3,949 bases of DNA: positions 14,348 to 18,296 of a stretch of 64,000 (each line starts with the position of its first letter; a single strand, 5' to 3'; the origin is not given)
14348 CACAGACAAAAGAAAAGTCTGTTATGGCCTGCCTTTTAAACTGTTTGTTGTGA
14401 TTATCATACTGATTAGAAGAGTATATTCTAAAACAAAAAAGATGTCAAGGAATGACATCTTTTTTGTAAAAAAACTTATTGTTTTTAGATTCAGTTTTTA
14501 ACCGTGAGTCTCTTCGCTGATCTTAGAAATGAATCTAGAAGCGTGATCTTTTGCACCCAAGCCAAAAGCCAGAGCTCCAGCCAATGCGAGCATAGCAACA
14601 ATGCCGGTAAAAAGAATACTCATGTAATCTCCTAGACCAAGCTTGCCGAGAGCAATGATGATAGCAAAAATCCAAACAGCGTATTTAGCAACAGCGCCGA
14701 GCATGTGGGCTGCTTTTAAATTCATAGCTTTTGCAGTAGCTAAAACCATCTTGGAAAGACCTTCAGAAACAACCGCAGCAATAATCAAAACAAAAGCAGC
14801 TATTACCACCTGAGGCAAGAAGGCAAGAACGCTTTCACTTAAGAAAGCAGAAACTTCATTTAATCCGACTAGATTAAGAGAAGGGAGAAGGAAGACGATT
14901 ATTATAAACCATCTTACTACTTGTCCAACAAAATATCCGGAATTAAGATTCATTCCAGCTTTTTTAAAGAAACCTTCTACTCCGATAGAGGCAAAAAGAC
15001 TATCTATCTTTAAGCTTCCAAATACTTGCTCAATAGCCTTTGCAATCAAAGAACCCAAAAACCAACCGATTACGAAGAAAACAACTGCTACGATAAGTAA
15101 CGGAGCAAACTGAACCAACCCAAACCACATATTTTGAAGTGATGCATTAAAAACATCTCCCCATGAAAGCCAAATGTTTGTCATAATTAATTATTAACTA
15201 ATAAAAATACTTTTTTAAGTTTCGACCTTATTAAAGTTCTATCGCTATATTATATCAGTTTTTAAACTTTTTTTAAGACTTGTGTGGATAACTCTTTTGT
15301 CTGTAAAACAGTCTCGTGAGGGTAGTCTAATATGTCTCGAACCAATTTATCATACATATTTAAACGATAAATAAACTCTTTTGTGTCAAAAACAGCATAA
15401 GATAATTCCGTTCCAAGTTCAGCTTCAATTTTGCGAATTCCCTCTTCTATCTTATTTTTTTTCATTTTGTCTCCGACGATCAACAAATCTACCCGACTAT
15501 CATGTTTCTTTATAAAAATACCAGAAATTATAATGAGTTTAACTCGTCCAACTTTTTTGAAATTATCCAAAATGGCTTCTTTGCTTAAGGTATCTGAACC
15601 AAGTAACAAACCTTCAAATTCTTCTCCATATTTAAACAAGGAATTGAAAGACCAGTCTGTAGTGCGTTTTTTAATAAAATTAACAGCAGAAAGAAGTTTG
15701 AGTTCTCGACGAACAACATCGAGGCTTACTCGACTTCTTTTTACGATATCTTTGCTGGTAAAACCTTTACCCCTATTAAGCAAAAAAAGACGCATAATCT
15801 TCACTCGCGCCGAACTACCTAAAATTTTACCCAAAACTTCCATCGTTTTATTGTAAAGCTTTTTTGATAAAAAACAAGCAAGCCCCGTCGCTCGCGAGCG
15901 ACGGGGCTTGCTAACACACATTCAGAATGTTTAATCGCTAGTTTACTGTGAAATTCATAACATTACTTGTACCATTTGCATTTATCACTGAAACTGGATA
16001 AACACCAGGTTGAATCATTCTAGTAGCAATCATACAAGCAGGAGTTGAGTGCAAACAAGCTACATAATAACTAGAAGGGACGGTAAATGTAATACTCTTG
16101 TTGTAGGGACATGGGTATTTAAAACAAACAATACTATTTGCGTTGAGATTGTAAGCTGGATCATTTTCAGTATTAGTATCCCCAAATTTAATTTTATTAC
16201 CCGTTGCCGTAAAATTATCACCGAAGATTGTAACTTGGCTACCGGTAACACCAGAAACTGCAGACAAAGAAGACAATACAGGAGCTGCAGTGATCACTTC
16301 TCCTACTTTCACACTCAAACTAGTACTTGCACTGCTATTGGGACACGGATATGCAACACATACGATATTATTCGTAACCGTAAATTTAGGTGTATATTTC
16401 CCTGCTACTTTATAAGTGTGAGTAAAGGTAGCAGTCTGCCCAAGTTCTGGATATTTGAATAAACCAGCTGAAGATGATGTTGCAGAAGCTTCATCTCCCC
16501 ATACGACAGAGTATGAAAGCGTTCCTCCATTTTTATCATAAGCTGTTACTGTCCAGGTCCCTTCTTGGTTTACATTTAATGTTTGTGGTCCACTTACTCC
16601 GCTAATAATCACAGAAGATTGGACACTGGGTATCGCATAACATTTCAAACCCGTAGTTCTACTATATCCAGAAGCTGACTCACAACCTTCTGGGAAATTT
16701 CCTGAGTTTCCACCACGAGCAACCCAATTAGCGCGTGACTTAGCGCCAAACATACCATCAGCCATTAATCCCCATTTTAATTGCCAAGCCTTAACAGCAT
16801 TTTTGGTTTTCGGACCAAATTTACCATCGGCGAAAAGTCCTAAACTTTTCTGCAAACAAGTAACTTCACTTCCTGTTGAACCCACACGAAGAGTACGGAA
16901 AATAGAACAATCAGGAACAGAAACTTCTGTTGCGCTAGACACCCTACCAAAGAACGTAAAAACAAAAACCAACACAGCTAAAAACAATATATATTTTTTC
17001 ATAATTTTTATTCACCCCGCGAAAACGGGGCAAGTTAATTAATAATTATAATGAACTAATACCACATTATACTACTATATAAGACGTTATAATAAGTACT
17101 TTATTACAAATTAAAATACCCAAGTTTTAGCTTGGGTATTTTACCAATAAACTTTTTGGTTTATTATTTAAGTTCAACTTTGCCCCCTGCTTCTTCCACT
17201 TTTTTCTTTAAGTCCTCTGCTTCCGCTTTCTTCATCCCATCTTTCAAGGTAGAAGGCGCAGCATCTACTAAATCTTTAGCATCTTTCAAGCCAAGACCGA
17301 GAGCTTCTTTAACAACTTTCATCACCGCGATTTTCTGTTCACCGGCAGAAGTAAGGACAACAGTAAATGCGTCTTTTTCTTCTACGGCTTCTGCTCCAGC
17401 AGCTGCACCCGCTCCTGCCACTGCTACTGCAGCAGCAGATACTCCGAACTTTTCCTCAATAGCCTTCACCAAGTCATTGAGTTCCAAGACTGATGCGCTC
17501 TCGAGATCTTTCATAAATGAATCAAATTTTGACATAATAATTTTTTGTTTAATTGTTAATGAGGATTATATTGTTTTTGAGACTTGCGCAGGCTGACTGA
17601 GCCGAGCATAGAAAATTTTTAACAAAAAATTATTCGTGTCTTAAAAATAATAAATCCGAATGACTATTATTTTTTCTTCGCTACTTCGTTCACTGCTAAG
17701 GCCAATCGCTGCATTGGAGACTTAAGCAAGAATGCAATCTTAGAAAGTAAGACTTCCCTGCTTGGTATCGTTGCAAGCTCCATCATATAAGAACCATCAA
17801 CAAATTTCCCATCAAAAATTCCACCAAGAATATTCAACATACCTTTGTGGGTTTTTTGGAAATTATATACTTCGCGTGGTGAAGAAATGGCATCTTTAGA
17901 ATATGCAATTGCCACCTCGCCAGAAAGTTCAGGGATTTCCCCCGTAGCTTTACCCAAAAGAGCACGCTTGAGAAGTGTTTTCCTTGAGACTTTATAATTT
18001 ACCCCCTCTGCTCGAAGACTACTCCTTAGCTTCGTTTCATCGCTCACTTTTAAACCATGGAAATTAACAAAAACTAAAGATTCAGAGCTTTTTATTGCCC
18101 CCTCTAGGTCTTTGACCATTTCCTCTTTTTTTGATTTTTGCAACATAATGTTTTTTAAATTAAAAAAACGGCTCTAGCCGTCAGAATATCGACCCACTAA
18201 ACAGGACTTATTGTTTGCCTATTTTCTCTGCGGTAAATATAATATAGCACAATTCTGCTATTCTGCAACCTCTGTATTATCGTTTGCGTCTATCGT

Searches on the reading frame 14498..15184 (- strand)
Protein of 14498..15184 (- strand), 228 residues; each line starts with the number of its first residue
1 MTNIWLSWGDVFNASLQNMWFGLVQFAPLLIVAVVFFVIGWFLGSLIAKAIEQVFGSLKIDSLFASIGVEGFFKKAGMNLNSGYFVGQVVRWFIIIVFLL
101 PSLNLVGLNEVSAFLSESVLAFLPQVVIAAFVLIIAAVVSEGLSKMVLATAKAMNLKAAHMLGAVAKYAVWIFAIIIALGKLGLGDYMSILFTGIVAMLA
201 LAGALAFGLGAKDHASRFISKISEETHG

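Call 46: search_protein_families(library=pfam, proteins=[window:14498-15184:-], max_evalue=0.001)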
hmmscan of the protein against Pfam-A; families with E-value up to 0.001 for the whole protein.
window:14498-15184:- (228 aa): 1 family
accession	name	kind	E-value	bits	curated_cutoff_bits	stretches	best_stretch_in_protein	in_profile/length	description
PF05552.17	MS_channel_1st_1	-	1.1e-12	48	22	2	16-62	3-49/50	Mechanosensitive ion channel, conserved TM helix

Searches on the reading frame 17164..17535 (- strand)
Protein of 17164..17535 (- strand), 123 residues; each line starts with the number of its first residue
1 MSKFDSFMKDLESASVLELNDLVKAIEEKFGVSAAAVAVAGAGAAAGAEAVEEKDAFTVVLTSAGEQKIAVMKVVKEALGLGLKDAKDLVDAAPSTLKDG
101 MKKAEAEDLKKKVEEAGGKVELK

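Call 78: search_protein_families(library=pfam, proteins=[window:17164-17535:-], max_evalue=0.01)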
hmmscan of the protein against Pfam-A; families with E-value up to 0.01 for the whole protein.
window:17164-17535:- (123 aa): 3 families
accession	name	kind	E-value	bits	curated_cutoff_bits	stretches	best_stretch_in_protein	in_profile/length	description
PF00542.24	Ribosomal_L12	-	8e-27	93.8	25.9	1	57-123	1-67/67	Ribosomal protein L7/L12 C-terminal domain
PF16320.10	Ribosomal_L12_N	-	1.5e-15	57.1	25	1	5-48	3-47/48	Ribosomal protein L7/L12 dimerisation domain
PF00428.24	Ribosomal_60s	-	0.0055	17.6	28.1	1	5-55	24-70/88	60s Acidic ribosomal protein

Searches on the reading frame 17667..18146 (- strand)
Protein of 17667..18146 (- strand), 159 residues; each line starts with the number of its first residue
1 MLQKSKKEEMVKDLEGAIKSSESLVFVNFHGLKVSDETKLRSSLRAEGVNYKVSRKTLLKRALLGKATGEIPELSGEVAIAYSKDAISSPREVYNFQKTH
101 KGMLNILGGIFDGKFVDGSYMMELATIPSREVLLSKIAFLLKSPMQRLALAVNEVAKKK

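Call 77: search_protein_families(library=pfam, proteins=[window:17667-18146:-], max_evalue=0.00001)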
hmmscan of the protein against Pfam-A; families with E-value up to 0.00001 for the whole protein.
window:17667-18146:- (159 aa): 1 family
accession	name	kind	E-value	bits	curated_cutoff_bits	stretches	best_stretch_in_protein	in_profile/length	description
PF00466.25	Ribosomal_L10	-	3.2e-19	69.3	22.8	1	4-94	3-95/100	Ribosomal protein L10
